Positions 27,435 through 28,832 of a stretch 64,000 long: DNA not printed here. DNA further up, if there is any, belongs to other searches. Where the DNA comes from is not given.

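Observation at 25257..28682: Tandem triplication of an uncharacterised ~360-aa GGR-like flavoprotein family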

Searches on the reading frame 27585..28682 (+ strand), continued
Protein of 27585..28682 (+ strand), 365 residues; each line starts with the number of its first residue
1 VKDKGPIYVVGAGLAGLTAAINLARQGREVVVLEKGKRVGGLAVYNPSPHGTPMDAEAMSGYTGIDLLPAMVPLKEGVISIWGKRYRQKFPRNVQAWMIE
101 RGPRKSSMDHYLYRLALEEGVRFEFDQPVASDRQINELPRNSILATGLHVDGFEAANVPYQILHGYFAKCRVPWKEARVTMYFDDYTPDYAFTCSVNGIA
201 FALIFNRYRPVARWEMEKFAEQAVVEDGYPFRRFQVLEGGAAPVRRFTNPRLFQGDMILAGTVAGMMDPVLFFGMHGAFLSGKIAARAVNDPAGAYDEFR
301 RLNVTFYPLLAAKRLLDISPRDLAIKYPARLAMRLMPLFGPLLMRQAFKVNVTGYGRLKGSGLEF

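Call 52: find_encoding_contigs(protein=P0101, flank=10000, max_places=2)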
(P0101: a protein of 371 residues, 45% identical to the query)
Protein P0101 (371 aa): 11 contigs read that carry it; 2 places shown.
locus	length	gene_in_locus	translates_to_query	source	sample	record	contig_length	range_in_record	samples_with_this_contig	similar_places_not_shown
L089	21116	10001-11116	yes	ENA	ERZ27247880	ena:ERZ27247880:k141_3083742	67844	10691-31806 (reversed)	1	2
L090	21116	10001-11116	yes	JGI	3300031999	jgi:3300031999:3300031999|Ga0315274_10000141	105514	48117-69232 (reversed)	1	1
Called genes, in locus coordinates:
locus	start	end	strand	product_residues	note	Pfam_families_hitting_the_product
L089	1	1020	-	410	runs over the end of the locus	PF04389:Peptidase_M28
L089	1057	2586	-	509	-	PF00890:FAD_binding_2 (weak), PF01266:DAO (weak), PF01593:Amino_oxidase, PF03486:HI0933_like (faint), PF07992:Pyr_redox_2 (faint), PF12831:FAD_oxidored (weak), PF13450:NAD_binding_8, PF00996:GDI (weak)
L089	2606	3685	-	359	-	PF00890:FAD_binding_2 (weak), PF01266:DAO (weak), PF01593:Amino_oxidase (faint), PF01946:Thi4 (faint), PF07992:Pyr_redox_2 (weak), PF12831:FAD_oxidored, PF13450:NAD_binding_8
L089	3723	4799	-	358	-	PF00890:FAD_binding_2, PF01266:DAO, PF01494:FAD_binding_3 (weak), PF12831:FAD_oxidored, PF13450:NAD_binding_8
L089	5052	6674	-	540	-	PF01565:FAD_binding_4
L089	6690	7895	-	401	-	PF02754:CCG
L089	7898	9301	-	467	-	PF01565:FAD_binding_4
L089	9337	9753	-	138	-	PF02036:SCP2 (weak)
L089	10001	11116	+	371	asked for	PF00890:FAD_binding_2, PF01134:GIDA (weak), PF01266:DAO (weak), PF01593:Amino_oxidase (weak), PF07992:Pyr_redox_2 (weak), PF12831:FAD_oxidored (weak), PF13450:NAD_binding_8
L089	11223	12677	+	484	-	PF01266:DAO (weak), PF01593:Amino_oxidase, PF07992:Pyr_redox_2 (faint), PF13450:NAD_binding_8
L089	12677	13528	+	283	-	PF01209:Ubie_methyltran, PF13489:Methyltransf_23, PF13847:Methyltransf_31, PF08241:Methyltransf_11, PF08242:Methyltransf_12, PF13649:Methyltransf_25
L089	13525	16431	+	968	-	PF12385:Peptidase_C70 (faint), PF13529:Peptidase_C39_2, PF07100:ASRT (faint), PF18986:DUF5719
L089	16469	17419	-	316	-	PF02558:ApbA, PF08546:ApbA_C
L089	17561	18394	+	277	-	PF00106:adh_short, PF08659:KR, PF13561:adh_short_C2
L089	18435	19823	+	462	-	PF13742:tRNA_anti_2, PF01336:tRNA_anti-codon, PF02601:Exonuc_VII_L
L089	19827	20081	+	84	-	PF02609:Exonuc_VII_S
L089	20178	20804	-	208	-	PF12773:DZR, PF13240:Zn_Ribbon_1 (weak), PF13248:Zn_ribbon_3 (faint), PF13828:DUF4190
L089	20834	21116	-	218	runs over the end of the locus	PF20403:DUF6693 (faint), PF14018:DUF4234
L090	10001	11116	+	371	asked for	PF00890:FAD_binding_2, PF01134:GIDA (weak), PF01266:DAO (weak), PF01593:Amino_oxidase (weak), PF07992:Pyr_redox_2 (weak), PF12831:FAD_oxidored (weak), PF13450:NAD_binding_8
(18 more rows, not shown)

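Call 69: list_cluster_members(proteins=[P0001, P0213, P0215, P0203, P0195, P0104, P0068, P0101])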
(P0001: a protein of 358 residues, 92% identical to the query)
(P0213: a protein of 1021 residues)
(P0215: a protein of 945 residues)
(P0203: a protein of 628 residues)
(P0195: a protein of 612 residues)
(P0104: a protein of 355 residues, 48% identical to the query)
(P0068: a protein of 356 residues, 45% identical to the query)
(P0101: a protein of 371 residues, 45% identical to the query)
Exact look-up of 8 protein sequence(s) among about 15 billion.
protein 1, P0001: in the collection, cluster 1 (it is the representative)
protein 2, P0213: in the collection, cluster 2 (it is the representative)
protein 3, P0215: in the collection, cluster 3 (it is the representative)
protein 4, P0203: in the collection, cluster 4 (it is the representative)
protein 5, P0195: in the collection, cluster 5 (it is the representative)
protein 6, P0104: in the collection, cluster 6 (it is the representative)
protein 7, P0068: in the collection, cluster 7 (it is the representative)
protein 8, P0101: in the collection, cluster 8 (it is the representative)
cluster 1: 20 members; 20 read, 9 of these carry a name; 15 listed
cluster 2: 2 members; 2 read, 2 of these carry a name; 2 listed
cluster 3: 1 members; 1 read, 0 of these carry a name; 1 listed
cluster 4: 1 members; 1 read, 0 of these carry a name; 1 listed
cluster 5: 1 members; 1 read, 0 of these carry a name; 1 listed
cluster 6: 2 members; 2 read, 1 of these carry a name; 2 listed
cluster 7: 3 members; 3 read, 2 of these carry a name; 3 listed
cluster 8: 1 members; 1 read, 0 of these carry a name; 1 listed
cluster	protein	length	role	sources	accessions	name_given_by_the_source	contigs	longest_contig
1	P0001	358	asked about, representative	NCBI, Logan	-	-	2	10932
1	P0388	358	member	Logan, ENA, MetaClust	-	\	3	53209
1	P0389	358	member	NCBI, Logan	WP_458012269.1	NAD(P)/FAD-dependent oxidoreductase [Candidatus Solincola sp.]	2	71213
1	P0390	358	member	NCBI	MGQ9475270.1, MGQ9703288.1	MAG: NAD(P)/FAD-dependent oxidoreductase [Actinomycetota bacterium]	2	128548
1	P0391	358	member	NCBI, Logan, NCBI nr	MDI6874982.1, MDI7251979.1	MAG: FAD-dependent oxidoreductase [Actinomycetota bacterium] | FAD-dependent oxidoreductase [Actinomycetota bacterium]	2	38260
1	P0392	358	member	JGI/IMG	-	flavin-dependent dehydrogenase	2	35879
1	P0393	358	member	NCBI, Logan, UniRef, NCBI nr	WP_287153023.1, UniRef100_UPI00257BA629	NAD(P)/FAD-dependent oxidoreductase [Candidatus Solincola tengchongensis] | NAD(P)/FAD-dependent oxidoreductase n=1 Tax=Candidatus Solincola tengchongensis ...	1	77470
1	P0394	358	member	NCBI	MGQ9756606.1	MAG: NAD(P)/FAD-dependent oxidoreductase [Actinomycetota bacterium]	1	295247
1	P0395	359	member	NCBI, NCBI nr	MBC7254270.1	MAG: NAD(P)-binding protein [Actinobacteria bacterium] | NAD(P)-binding protein [Actinomycetota bacterium]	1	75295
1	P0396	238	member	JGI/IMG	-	flavin-dependent dehydrogenase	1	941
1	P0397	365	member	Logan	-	-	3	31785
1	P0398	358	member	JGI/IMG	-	-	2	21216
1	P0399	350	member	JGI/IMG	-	-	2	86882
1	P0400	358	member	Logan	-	-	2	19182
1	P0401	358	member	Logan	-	-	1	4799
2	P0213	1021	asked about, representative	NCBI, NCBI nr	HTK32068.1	MAG TPA: glycosyltransferase [Candidatus Saccharimonadaceae bacterium] | glycosyltransferase [Candidatus Saccharimonadaceae bacterium]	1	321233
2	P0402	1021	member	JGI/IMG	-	ceramide glucosyltransferase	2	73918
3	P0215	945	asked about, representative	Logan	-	-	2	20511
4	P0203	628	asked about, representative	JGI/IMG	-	-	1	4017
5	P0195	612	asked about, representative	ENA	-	-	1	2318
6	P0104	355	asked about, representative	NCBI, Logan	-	-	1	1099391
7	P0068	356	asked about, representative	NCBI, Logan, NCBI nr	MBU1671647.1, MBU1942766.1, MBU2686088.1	MAG: FAD-dependent oxidoreductase [Actinobacteria bacterium] | FAD-dependent oxidoreductase [Actinomycetota bacterium]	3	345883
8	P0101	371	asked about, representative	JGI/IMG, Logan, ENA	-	-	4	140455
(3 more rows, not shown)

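Call 85: search_protein_families(library=ncbifam, proteins=[L085:15009-17951:+, L085:920-2371:-, L085:11075-12604:+, L085:93-923:-, L085:3755-4171:+], max_evalue=1e-8)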
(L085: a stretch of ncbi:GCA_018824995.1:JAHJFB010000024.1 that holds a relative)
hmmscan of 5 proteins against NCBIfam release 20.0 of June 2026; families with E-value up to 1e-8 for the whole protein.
L085:15009-17951:+ (980 aa): 48 families (the best 25 are shown)
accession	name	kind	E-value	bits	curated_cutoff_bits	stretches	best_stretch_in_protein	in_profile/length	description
NF009410.0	PRK12771.1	subfamily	7.8e-89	298.7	516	1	544-961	33-455/566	NAD(P)-binding protein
NF009414.0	PRK12778.1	equivalog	1.4e-77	261.6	1103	1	543-953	323-751/752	bifunctional dihydroorotate dehydrogenase B NAD binding subunit/NADPH-dependent glutamate synthase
TIGR02730.1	carot_isom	equivalog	3.6e-74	250.4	586.9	1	12-508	1-492/493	carotenoid isomerase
TIGR01316.1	gltA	equivalog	3.9e-70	236.9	471.75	1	544-951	21-449/449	NADPH-dependent glutamate synthase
NF009454.0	PRK12814.1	equivalog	6.4e-67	226.4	916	1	551-961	97-510/657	putative NADPH-dependent glutamate synthase small subunit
TIGR01318.1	gltD_gamma_fam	subfamily_domain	3.1e-63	214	482.95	1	540-950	31-464/467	glutamate synthase, small subunit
NF010590.0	PRK13984.1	equivalog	2.4e-60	204.4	946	1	543-954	184-609/611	putative oxidoreductase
TIGR03315.1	Se_ygfK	equivalog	9.3e-58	195.5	835.3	1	552-951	440-836/1012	putative selenate reductase subunit YgfK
NF009408.0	PRK12769.1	equivalog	5.2e-54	183.5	1003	1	543-956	219-656/659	formate-dependent uric acid utilization protein AegA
TIGR02733.1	desat_CrtD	equivalog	6.7e-53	180.1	549.7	1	13-501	3-485/492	C-3',4' desaturase CrtD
NF009451.0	PRK12809.1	equivalog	3.8e-52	177.5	1154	1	539-953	198-636/639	formate-dependent uric acid utilization protein YgfT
NF009413.0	PRK12775.1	equivalog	2.1e-51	174.8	1895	1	543-954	325-757/1006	putative trifunctional 2-polyprenylphenol hydroxylase/glutamate synthase subunit beta/ferritin domain-containing protein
TIGR01317.1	GOGAT_sm_gam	subfamily_domain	2.4e-47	161.9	447.7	1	540-778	33-271/485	glutamate synthase small subunit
NF009415.0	PRK12779.1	equivalog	3.6e-46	157.6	1519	1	560-958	211-633/944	putative bifunctional glutamate synthase subunit beta/2-polyprenylphenol hydroxylase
NF009409.0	PRK12770.1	subfamily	3e-44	151.5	343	1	646-958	15-357/360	putative glutamate synthase subunit beta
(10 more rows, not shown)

L085:920-2371:- (483 aa): 10 families
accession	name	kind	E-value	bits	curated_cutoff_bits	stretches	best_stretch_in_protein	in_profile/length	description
TIGR02734.1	crtI_fam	subfamily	3.8e-29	101.7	238.1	2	165-481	166-487/504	phytoene desaturase family protein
NF058655.1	CrtID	equivalog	3.6e-22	78.9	640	2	214-478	214-477/478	bifunctional phytoene desaturase/3,4-desaturase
TIGR02730.1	carot_isom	equivalog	1.5e-16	60.3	586.9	1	186-479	196-485/493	carotenoid isomerase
TIGR02733.1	desat_CrtD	equivalog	8.1e-16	57.8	549.7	1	2-90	2-92/492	C-3',4' desaturase CrtD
NF045637.1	carotdesatCrtDProt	equivalog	1.1e-14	53.9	580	0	4-54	1-51/485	1-hydroxycarotenoid 3,4-desaturase CrtD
NF045689.1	BCarotKetCrtO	equivalog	5.9e-13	48.2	1000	0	163-275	188-299/563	beta-carotene ketolase CrtO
TIGR03467.1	HpnE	equivalog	5e-10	39.3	283.05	0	4-57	1-56/430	hydroxysqualene dehydroxylase HpnE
NF005548.0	PRK07208.1-4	equivalog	1.7e-09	36.8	389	1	1-61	3-63/488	hypothetical protein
NF005547.0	PRK07208.1-3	equivalog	4.3e-09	35.6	380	0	2-59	5-62/465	hypothetical protein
NF042421.1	hydcarot_desat_CrtD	equivalog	5.4e-09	35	500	0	1-58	1-58/487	1-hydroxycarotenoid 3,4-desaturase CrtD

L085:11075-12604:+ (509 aa): 14 families
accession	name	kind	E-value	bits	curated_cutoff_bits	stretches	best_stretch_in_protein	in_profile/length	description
TIGR02734.1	crtI_fam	subfamily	2.4e-87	293.8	238.1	1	4-506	1-491/504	phytoene desaturase family protein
NF058655.1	CrtID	equivalog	4.1e-60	204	640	1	4-497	1-475/478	bifunctional phytoene desaturase/3,4-desaturase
NF045637.1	carotdesatCrtDProt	equivalog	3.3e-41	141.3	580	1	4-297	1-286/485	1-hydroxycarotenoid 3,4-desaturase CrtD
TIGR02730.1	carot_isom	equivalog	3.7e-41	141.5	586.9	1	2-506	1-491/493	carotenoid isomerase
NF045689.1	BCarotKetCrtO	equivalog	2e-29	102.6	1000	2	2-304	4-315/563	beta-carotene ketolase CrtO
TIGR02733.1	desat_CrtD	equivalog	2.6e-29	102.2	549.7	1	3-503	3-488/492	C-3',4' desaturase CrtD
NF042421.1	hydcarot_desat_CrtD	equivalog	1.1e-27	96.6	500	1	1-500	1-480/487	1-hydroxycarotenoid 3,4-desaturase CrtD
NF005560.0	PRK07233.1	equivalog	2.8e-15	56.1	252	0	3-50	2-49/435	hypothetical protein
NF005545.0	PRK07208.1-1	equivalog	4.9e-12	45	451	1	3-56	9-65/504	hypothetical protein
NF005547.0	PRK07208.1-3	equivalog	3.1e-11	42.7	380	0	4-54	7-57/465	hypothetical protein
NF005548.0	PRK07208.1-4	equivalog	4.3e-11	42.1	389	0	3-54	5-56/488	hypothetical protein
TIGR03467.1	HpnE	equivalog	9.6e-11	41.6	283.05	0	4-54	1-53/430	hydroxysqualene dehydroxylase HpnE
NF053676.1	4oxCHCAChcC1Cy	equivalog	2e-09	36.4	1000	0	2-41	2-41/528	4-oxocyclohexanecarboxylate 2-dehydrogenase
NF005546.0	PRK07208.1-2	equivalog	2.1e-09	36.5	418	0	3-70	6-76/527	hypothetical protein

L085:93-923:- (276 aa): 20 families
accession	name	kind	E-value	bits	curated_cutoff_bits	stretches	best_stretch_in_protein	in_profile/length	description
NF008823.0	PRK11873.1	subfamily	9e-24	84.4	263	1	38-148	71-181/272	arsenite methyltransferase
NF047649.1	MTase_UXPK_star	exception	1.9e-22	79.6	460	1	42-148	75-181/283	methyltransferase/UXPK-star double selenoprotein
NF041536.1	ArsM_DUF2284_UU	exception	6.6e-18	64.3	575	1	43-148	75-180/459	arsenite methyltransferase/DUF2284 domain selenoprotein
NF041537.1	ArsM_AhpD_UU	exception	3.4e-17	62.3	510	1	42-148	74-180/345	arsenite methyltransferase/AhpD domain selenoprotein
NF052510.1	methyltran_MpqE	exception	7.1e-17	61.6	335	1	38-148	40-151/234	methyl-plastoquinone biosynthesis methyltransferase MpqE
NF045667.1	MTase_DVU1556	equivalog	4.2e-16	59.1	155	1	33-148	11-119/213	DVU_1556 family methyltransferase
NF001240.0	PRK00216.1-1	equivalog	6e-15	55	378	1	38-150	57-170/251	bifunctional demethylmenaquinone methyltransferase/2-methoxy-6-polyprenyl-1,4-benzoquinol methylase UbiE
NF043040.1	corrin_prot_MT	hypoth_equivalog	9.5e-15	54.6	180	1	31-150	29-149/216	corrinoid protein-associated methyltransferase CpaM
TIGR01934.1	MenG_MenH_UbiE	subfamily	9.8e-15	54.4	158.35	1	35-158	30-151/223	ubiquinone/menaquinone biosynthesis methyltransferase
TIGR02072.1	BioC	equivalog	1e-13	51.7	184.95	1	46-148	36-132/244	malonyl-ACP O-methyltransferase BioC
NF001243.0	PRK00216.1-4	equivalog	5.1e-13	48.9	235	1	42-146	45-149/237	demethylmenaquinone methyltransferase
NF001244.0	PRK00216.1-5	equivalog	1.3e-12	47.5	216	1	39-150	43-155/236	bifunctional demethylmenaquinone methyltransferase/2-methoxy-6-polyprenyl-1,4-benzoquinol methylase UbiE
TIGR02752.1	MenG_heptapren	equivalog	1.6e-12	47.5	419.85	1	42-148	43-149/231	demethylmenaquinone methyltransferase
NF001242.0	PRK00216.1-3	equivalog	5.7e-12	45.6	351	1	47-150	73-177/258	bifunctional demethylmenaquinone methyltransferase/2-methoxy-6-polyprenyl-1,4-benzoquinol methylase UbiE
NF007610.0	PRK10258.1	equivalog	4e-10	39.5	342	1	32-147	30-137/251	malonyl-ACP O-methyltransferase BioC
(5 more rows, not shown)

L085:3755-4171:+ (138 aa): 0 families
